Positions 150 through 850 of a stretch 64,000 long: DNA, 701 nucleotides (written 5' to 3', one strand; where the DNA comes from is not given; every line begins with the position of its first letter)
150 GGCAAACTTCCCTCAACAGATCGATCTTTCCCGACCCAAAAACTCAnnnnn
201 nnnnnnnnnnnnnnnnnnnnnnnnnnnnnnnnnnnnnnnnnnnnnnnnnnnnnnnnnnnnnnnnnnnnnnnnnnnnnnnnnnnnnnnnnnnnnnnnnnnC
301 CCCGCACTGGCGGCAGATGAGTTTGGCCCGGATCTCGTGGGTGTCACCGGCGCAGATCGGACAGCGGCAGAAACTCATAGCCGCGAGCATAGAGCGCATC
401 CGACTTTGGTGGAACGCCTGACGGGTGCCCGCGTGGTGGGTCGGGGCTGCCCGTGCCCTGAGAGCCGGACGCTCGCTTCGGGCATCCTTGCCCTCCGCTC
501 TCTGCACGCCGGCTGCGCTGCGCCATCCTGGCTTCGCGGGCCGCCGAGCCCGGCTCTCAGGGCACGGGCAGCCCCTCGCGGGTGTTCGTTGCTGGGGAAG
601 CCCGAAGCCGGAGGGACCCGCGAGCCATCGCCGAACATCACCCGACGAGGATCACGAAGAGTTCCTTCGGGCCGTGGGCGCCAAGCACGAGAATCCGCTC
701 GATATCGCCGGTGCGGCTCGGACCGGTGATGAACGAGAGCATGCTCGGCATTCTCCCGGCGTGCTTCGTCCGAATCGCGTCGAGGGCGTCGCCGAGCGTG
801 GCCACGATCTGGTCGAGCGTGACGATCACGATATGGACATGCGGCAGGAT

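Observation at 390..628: Three copies of a structured intergenic repeat with 26-bp inverted arms and conserved flanks (390-628, 40019-40224, 58511-58826)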

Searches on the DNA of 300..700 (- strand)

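Call 13: search_rna_families(source=window, start=300, end=700, threshold=evalue, max_evalue=10)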
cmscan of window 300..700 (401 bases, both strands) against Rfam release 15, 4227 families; matches with E-value up to 10: 1.
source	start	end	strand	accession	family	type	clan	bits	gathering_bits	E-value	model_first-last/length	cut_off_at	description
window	665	680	-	RF01128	sR43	Gene; snRNA; snoRNA; CD-box;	-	11.9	45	1.6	41-56/56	no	Small nucleolar RNA sR42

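Call 32: build_rna_model(alignment_id=A3, structure=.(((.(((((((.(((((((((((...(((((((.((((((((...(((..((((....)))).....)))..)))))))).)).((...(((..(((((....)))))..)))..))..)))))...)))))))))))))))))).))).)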
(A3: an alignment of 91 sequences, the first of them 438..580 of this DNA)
Model R1 built from alignment A3 (91 sequences, 151 columns); structure: as given.
model positions 142; base pairs 53; branch points 1; effective number of sequences 0.77; information 0.59 bits per position. Calibrated on 0.2 Mb of random sequence (short: E-values are rough).
structure used (alignment columns):
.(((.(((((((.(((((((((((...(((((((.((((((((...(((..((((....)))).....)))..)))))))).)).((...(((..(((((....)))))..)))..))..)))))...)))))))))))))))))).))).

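Call 33: search_with_rna_model(model_id=R1, sources=[window, L001, L002, L003, L004, L005, L006, L007, L008, L009, L010, L011, L012, L013, L014, L015, L016, L017, L018, L019, L020, L021, L022, L023, L024, L025, L026, L027, L028, L029, L030, L031, L032, L033, L034, L035, L036, L037, L038, L039, L040, L041, L042, L043, L044, L045, L046, L047, L048, L049, L050, L051, L052, L053, L054, L055, L056, L057, L058, L059, L060, L061, L062, L063, L064, L065, L066, L067, L068, L069, L070, L071, L072, L073, L074, L075, L076, L077, L078, L079, L080, L081, L082, L083, L084, L085, L086, L087, L088, L089, L090, L091, L092, L093, L094, L095, L096, L097, L098, L099], max_evalue=0.01)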
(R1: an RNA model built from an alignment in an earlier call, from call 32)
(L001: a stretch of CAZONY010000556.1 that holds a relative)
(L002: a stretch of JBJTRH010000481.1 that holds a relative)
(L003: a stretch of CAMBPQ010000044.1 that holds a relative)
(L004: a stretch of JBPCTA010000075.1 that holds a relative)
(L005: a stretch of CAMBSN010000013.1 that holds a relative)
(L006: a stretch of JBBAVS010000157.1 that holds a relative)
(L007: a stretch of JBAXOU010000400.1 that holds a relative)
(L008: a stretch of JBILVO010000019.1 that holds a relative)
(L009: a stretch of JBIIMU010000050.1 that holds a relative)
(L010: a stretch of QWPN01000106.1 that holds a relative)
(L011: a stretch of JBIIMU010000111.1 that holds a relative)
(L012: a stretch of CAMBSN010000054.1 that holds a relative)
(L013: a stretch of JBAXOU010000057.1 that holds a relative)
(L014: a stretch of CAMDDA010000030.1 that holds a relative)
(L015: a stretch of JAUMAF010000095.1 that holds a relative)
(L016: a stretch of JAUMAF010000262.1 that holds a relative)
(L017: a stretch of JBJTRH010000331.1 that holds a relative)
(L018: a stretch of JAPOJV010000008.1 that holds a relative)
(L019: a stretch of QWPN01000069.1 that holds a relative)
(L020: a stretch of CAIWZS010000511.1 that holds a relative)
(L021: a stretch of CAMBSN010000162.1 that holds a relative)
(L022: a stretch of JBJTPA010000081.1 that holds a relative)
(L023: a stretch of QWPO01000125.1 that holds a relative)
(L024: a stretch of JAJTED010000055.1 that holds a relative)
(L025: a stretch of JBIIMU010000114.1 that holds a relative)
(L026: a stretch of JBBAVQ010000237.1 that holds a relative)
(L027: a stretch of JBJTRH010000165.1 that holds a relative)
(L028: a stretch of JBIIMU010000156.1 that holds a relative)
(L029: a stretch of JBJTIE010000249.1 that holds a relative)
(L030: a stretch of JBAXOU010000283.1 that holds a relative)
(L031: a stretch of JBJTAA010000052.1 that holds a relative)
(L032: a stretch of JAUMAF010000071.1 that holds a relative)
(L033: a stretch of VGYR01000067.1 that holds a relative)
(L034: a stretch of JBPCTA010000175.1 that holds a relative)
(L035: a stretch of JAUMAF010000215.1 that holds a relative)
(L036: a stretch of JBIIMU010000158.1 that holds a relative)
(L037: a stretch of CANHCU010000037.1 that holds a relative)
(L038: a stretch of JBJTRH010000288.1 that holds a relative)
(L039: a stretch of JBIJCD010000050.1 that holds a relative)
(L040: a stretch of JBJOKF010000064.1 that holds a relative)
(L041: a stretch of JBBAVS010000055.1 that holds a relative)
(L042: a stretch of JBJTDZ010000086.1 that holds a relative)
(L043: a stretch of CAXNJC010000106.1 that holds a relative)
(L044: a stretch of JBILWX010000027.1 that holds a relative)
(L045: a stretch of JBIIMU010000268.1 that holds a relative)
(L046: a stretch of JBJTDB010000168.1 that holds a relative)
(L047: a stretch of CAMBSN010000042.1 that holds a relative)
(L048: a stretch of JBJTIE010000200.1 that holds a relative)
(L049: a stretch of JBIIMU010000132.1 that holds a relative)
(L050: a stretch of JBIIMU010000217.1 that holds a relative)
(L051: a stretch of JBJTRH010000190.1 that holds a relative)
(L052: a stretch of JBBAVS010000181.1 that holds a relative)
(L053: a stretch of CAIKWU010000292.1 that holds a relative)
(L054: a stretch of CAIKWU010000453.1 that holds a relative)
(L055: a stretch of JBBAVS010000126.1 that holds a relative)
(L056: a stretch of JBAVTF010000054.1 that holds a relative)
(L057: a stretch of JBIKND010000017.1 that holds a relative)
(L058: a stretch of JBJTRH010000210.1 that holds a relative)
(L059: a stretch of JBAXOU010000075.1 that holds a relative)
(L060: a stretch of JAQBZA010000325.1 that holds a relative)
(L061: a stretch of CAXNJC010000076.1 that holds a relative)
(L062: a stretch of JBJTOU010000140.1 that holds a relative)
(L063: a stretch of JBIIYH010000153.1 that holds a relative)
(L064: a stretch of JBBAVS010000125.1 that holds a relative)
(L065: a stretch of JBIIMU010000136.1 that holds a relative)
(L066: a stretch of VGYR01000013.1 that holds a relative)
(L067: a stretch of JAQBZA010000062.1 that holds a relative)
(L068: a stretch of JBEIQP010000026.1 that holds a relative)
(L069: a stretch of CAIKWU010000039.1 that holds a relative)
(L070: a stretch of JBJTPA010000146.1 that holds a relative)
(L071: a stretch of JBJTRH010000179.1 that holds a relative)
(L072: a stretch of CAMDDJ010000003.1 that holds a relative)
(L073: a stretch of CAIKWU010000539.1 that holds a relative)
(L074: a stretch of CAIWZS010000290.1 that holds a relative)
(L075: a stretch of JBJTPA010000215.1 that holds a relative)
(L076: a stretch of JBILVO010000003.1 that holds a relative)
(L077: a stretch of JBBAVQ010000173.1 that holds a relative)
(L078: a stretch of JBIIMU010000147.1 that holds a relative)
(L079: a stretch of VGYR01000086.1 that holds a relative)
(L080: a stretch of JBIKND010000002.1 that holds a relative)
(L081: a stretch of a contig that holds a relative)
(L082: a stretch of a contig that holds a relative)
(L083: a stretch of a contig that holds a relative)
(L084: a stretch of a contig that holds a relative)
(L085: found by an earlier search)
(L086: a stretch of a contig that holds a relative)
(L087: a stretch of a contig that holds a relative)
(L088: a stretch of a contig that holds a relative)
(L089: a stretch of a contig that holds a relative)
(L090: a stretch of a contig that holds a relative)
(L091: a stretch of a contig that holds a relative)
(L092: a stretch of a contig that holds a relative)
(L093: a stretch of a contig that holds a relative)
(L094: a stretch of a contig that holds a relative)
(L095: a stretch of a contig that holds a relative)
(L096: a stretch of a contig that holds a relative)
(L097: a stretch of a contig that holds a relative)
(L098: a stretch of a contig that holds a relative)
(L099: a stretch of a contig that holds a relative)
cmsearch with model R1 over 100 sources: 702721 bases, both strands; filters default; matches with E-value up to 0.01: 142.
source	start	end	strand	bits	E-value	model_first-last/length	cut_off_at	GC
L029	4598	4739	+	155.7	2.9e-28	1-142/142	no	0.73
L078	1982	2124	+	152.6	1.2e-27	1-142/142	no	0.74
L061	2542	2684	-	150.2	3.7e-27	1-142/142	no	0.75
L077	6626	6767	+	149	6.4e-27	1-142/142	no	0.7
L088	2966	3108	+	147.7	1.1e-26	1-142/142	no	0.76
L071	4054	4196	+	147.5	1.2e-26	1-142/142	no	0.76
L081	333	475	+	146.2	2.3e-26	1-142/142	no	0.69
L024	1241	1383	-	145.8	2.7e-26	1-142/142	no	0.71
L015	693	835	+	145.7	2.9e-26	1-142/142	no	0.75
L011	528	670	+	145.1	3.8e-26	1-142/142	no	0.78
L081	3976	4118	+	144.4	5.2e-26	1-142/142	no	0.73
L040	202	344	+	144.2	5.7e-26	1-142/142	no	0.73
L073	6752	6894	+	144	6.2e-26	1-142/142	no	0.72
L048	3879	4018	-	144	6.3e-26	1-142/142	no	0.71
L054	1765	1907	-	143.7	7.4e-26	1-142/142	no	0.77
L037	3044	3184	-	142.6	1.2e-25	1-142/142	no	0.72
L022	2008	2148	+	142.4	1.3e-25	1-142/142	no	0.73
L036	4041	4183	+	142.1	1.5e-25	1-142/142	no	0.75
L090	6802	6944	+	141.7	1.8e-25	1-142/142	no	0.77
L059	1067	1207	+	141.1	2.4e-25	1-142/142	no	0.74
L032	4135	4277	+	140.5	3.1e-25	1-142/142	no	0.75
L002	3793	3935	-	140.3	3.4e-25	1-142/142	no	0.74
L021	72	213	+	139.6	4.8e-25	1-142/142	no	0.73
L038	2907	3049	+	139.5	5.1e-25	1-142/142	no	0.76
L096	7761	7902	+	139.5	5.1e-25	1-142/142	no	0.73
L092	5399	5540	-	138.9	6.6e-25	1-142/142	no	0.7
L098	1940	2081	-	138.7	7.4e-25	1-142/142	no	0.73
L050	1793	1935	-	138.1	9.5e-25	1-142/142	no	0.77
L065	4839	4981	+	138.1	9.7e-25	1-142/142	no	0.78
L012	3011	3152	+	137.2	1.4e-24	1-142/142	no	0.72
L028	91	233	+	137.1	1.6e-24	1-142/142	no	0.75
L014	5089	5229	-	136.7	1.9e-24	1-142/142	no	0.7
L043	2589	2731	-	136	2.5e-24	1-142/142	no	0.73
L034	142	284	-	136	2.5e-24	1-142/142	no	0.73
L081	5296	5436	+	134.5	5e-24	1-142/142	no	0.76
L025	5319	5461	-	134.5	5.1e-24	1-142/142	no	0.79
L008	361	502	+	133.9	6.8e-24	1-142/142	no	0.75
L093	7534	7673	+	133.8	7e-24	1-142/142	no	0.7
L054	1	134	-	133.7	7.4e-24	1-133/142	3'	0.73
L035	1125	1267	-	133.6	7.6e-24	1-142/142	no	0.7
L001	214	355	-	132.9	1.1e-23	1-142/142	no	0.75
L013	1662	1803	-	132.6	1.2e-23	1-142/142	no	0.73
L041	1082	1223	+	132.5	1.3e-23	1-142/142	no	0.73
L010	3608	3749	+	132.3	1.4e-23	1-142/142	no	0.73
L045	2270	2412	+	131.6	1.9e-23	1-142/142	no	0.76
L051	6879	7021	-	131.6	1.9e-23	1-142/142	no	0.73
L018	1244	1385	+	131.5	2e-23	1-142/142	no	0.74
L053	2188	2330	+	131.3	2.2e-23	1-142/142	no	0.75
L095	3324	3465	-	130.5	3.2e-23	1-142/142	no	0.73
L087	75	216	+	129.9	4.2e-23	1-142/142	no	0.76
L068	114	255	+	129.6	4.9e-23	1-142/142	no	0.73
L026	107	250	+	129.6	4.9e-23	1-142/142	no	0.76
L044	2664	2802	+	129.5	5e-23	1-142/142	no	0.74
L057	1113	1254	+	129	6.5e-23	1-142/142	no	0.75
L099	302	443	-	128.7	7.3e-23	1-142/142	no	0.73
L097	2884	3024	-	128.5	8e-23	1-142/142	no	0.73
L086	5461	5602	+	128.4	8.3e-23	1-142/142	no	0.73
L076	99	239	-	128.2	9.3e-23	1-142/142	no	0.73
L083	6409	6550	-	128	1e-22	1-142/142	no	0.74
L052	6143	6284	-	127.8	1.1e-22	1-142/142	no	0.73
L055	218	358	+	127.1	1.5e-22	1-142/142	no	0.76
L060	4092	4233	-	126.9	1.7e-22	1-142/142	no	0.73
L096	157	299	+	126.1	2.4e-22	1-142/142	no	0.76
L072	2675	2816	-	126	2.5e-22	1-142/142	no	0.72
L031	4871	5011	-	125.7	2.9e-22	1-142/142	no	0.77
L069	35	177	+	125.3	3.5e-22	1-142/142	no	0.78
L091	3450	3591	+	125.1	3.8e-22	1-142/142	no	0.75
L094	1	138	-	124.5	5e-22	1-137/142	3'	0.74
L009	2148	2289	+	124.3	5.4e-22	1-142/142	no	0.75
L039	2431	2571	-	124.3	5.4e-22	1-142/142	no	0.74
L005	4125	4264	-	124.1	6.2e-22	1-142/142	no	0.79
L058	497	639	+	123.6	7.8e-22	1-142/142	no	0.72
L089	4266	4408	-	123.4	8.2e-22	1-142/142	no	0.76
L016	1452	1594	+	123.4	8.5e-22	1-142/142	no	0.78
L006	5941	6109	-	123.2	9.2e-22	1-142/142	no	0.75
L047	6861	7002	+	123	1e-21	1-142/142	no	0.75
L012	7120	7259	+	122.5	1.3e-21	1-142/142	no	0.72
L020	1590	1731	-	122.2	1.5e-21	1-142/142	no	0.75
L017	65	206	+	122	1.6e-21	1-142/142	no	0.73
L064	5450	5591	-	121.3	2.2e-21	1-142/142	no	0.75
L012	6929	7068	+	120.4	3.3e-21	1-142/142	no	0.73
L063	2055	2195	+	119.8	4.5e-21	1-142/142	no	0.74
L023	2409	2551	+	119.1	6.1e-21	1-142/142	no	0.73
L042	6439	6579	+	119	6.4e-21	1-142/142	no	0.79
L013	6793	6932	-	118.2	9.3e-21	1-142/142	no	0.73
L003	5243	5385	-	118.1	9.5e-21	1-142/142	no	0.75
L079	4888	5030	+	117.4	1.3e-20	1-142/142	no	0.78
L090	4277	4418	+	117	1.6e-20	1-142/142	no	0.75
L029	209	352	+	116.8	1.7e-20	1-142/142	no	0.72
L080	4637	4778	+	116.2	2.3e-20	1-142/142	no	0.76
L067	1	131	-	115.8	2.8e-20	1-131/142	3'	0.73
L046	5701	5843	+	112.9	1.1e-19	1-142/142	no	0.76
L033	1565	1706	+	111.3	2.2e-19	1-142/142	no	0.81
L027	2705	2848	+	109.2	5.7e-19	1-142/142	no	0.72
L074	6464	6606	-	108.4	8.4e-19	1-142/142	no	0.76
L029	1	116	-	104.4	5.2e-18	1-115/142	3'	0.71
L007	1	119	-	104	6.3e-18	1-119/142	3'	0.71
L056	1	133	-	103.7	7.4e-18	1-131/142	3'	0.74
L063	6222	6322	-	98.5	8.1e-17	1-142/142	no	0.75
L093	437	653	+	98.4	8.3e-17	1-142/142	no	0.72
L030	1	119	-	96.5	2e-16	1-119/142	3'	0.71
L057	6740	6882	-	93.6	7.8e-16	1-142/142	no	0.73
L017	7559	7728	+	90.2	3.6e-15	1-142/142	no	0.75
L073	1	131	+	86.6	1.9e-14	14-142/142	5'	0.76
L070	1070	1235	+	83.8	6.8e-14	1-142/142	no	0.78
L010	3788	3880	+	74.1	6.2e-12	27-119/142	no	0.7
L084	1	95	-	69.4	5.2e-11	1-96/142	3'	0.74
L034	1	80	-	62.5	1.3e-09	1-80/142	3'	0.71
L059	5684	5766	-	59.5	5e-09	60-142/142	5'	0.71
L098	2129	2217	+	59.2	5.8e-09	1-90/142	3'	0.66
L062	4562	4640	+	57.3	1.4e-08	1-79/142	3'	0.75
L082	4513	4578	+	55.6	3e-08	1-66/142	3'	0.74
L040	6826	6891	+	54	6.4e-08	1-66/142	3'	0.71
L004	1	67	-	53.3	8.6e-08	1-67/142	3'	0.73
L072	7546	7646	-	46.3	2.2e-06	1-142/142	no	0.69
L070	1247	1382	-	45.1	3.8e-06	1-142/142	no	0.68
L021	4741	4811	+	43.8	7.2e-06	1-72/142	3'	0.69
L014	1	81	+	42.9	1.1e-05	64-142/142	5'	0.69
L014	5089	5229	+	41.9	1.7e-05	1-142/142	no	0.7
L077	6626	6767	-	41.1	2.5e-05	1-142/142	no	0.7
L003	5243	5385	+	37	0.00016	1-142/142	no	0.75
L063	6222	6322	+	35.9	0.00027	1-142/142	no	0.75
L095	3324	3465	+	35.9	0.00027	1-142/142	no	0.73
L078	1982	2124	-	34.7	0.00047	1-142/142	no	0.74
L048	3879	4018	+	34.4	0.00053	1-142/142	no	0.71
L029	4598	4739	-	33.9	0.00067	1-142/142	no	0.73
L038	2907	3049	-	33.8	0.0007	1-142/142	no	0.76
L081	3976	4118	-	33.6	0.00077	1-142/142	no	0.73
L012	3011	3152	-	32.4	0.0013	1-142/142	no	0.72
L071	4054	4196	-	31.1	0.0024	1-142/142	no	0.76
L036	4041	4183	-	30.6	0.003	1-142/142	no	0.75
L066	79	258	-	29.7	0.0045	1-142/142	no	0.63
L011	528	670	-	29.4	0.0055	1-142/142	no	0.78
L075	3173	3252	+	29.2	0.0057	1-69/142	3'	0.77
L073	6752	6894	-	29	0.0065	1-142/142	no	0.72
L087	75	216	-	28.8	0.0071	1-142/142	no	0.76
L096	157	299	-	28.8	0.0071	1-142/142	no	0.76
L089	4266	4408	+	28.8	0.0071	1-142/142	no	0.76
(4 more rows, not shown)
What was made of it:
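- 438..580 (-): Copy 1, core 142-nt element. The folding ('F') strand is the minus strand. cmsearch with model R1: 107.6 bits, E 1.2e-18 (call 33).
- Checked: A covariance model built from relatives scores the three copies at 106-135 bits, E = 1e-18 to 4e-24 (call 33). The window holds exactly three full copies (call 33).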

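Call 56: search_with_rna_model(model_id=R1, sources=[L100, L101, L102, L103, L104, L105, L106, L107, L108, L109, L110, L111, L112, L113, L114, L115, L116, L117, L118, L119, L120, L121, L122, L123, L124, L125, L126, L127, L128, L129, L130, L131, L132, L133, L134, L135, L136, L137, L138, L139, L140, L141, L142, L143, L144, L145, L146, L147, L148, L149, L150, L151, L152, L153, L154, L155, L156, L157, L158, L159, L160, L161, L162, L163, L164, L165, L166, L167, L168, L169, L170, L171, L172, L173, L174, L175, L176, L177, L178, L179], max_evalue=0.001)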
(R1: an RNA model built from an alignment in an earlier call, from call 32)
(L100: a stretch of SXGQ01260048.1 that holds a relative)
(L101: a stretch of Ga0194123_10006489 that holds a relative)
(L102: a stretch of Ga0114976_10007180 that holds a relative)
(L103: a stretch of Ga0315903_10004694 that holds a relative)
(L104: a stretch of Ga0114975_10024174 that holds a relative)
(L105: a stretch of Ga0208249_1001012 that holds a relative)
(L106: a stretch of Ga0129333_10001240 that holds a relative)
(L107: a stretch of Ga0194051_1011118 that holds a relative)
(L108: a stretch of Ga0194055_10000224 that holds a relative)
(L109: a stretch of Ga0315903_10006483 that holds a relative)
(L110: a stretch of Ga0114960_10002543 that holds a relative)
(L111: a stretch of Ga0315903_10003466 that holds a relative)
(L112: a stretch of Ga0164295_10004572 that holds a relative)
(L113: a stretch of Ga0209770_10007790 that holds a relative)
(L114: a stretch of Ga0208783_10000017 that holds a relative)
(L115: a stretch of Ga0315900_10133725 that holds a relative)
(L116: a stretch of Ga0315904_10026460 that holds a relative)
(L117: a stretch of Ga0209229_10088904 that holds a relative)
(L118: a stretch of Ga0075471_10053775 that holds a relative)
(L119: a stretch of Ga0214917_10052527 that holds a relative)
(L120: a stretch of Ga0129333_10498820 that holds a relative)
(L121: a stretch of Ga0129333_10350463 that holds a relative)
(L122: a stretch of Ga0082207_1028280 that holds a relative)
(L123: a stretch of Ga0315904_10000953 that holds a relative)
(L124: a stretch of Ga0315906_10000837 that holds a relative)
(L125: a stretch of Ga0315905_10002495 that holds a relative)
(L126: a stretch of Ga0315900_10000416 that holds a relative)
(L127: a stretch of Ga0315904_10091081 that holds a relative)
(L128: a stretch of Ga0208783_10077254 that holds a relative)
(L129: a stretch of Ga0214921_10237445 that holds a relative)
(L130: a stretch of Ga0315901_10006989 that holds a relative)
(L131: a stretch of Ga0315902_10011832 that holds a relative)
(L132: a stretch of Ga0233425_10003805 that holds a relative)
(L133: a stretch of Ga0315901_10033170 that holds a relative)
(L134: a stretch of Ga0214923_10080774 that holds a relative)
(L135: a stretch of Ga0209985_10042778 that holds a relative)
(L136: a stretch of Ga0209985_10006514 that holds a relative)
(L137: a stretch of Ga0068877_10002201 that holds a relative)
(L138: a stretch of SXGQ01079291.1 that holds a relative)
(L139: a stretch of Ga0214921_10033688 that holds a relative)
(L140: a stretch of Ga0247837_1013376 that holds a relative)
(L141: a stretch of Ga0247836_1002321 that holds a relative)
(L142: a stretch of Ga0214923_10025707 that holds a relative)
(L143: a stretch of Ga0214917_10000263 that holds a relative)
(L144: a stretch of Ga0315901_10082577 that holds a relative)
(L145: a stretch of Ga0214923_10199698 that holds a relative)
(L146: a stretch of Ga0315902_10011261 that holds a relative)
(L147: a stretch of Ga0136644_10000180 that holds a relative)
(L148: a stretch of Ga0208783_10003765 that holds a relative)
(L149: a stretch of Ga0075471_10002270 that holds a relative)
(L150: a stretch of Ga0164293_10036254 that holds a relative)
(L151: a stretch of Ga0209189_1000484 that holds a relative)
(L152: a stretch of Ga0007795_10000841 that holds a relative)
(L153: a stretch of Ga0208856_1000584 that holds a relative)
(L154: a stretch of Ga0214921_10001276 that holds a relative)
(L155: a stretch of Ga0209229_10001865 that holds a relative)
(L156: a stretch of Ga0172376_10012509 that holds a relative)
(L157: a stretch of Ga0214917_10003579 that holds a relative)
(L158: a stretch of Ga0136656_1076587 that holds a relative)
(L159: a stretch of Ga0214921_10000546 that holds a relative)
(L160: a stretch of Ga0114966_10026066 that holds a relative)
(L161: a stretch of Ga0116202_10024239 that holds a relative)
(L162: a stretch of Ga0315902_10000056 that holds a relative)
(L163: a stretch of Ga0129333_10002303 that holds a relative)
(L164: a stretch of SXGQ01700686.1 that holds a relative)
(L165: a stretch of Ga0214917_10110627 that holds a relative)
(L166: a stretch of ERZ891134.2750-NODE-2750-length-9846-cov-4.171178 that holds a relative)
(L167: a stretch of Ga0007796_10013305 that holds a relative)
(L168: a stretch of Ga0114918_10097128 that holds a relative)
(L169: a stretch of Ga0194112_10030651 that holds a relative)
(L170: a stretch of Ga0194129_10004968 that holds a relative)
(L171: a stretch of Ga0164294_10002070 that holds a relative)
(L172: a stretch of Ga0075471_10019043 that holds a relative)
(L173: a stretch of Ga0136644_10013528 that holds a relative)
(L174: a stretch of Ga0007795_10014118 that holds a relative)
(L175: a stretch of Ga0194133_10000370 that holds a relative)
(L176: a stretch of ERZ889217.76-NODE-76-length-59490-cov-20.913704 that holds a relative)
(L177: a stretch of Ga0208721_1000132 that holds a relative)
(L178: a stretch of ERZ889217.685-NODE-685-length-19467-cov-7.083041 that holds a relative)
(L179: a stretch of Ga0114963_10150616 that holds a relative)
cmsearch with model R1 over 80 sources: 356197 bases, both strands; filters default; matches with E-value up to 0.001: 37.
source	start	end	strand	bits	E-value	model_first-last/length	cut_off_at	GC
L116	3592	3734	-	139.7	2.3e-25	1-142/142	no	0.73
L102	3687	3828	+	135.9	1.3e-24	1-142/142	no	0.73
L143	3540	3682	-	131.7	9.5e-24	1-142/142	no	0.78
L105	3510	3647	-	126.2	1.2e-22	1-142/142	no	0.75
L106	3689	3827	+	125.6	1.5e-22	1-142/142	no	0.75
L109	3689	3827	+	125.6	1.5e-22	1-142/142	no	0.75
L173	3517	3657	-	122.3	7e-22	1-142/142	no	0.7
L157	3522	3664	+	121.1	1.2e-21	1-142/142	no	0.71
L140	1082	1224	+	119.9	2.2e-21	1-142/142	no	0.66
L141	3586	3728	+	119.9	2.2e-21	1-142/142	no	0.66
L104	2136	2276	+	118.6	3.9e-21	1-142/142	no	0.72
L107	1563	1703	-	118.3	4.4e-21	1-142/142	no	0.69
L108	3527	3667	-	118.3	4.4e-21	1-142/142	no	0.69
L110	3527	3667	-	117.8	5.6e-21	1-142/142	no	0.68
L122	567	707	-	117.6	6.3e-21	1-142/142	no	0.7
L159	3499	3640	-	117.4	6.8e-21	1-142/142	no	0.7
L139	2956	3097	+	112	8e-20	1-142/142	no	0.7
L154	1192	1332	-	110.1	1.9e-19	1-142/142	no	0.72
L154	3647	3788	+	109.8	2.2e-19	1-142/142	no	0.73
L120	591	733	-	108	5.2e-19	1-142/142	no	0.71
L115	1331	1471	-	106.6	9.8e-19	1-142/142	no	0.72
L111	3514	3659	-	104.7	2.3e-18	1-142/142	no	0.7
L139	542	682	-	104.2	2.9e-18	1-142/142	no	0.7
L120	790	931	+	103.4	4.2e-18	1-142/142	no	0.7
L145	954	1094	-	101.7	9.4e-18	1-142/142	no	0.74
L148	1550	1692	-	99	3.2e-17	1-142/142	no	0.66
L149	3550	3692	-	99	3.2e-17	1-142/142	no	0.66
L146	908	1049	-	98.4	4.2e-17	1-142/142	no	0.68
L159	3666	3806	+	97.5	6.4e-17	1-142/142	no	0.7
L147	3548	3689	-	96.6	9.9e-17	1-142/142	no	0.68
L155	3544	3673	-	77.5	6.4e-13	13-142/142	5'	0.67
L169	1579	1718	-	71.5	1e-11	1-142/142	no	0.76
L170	1579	1718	-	71.5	1e-11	1-142/142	no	0.76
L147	3711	3878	+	59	3.3e-09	1-142/142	no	0.7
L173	3683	3780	+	56.6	9.6e-09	1-98/142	3'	0.68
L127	3142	3232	-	38.1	5e-05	79-142/142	5'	0.73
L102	3687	3828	-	37.3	7e-05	1-142/142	no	0.73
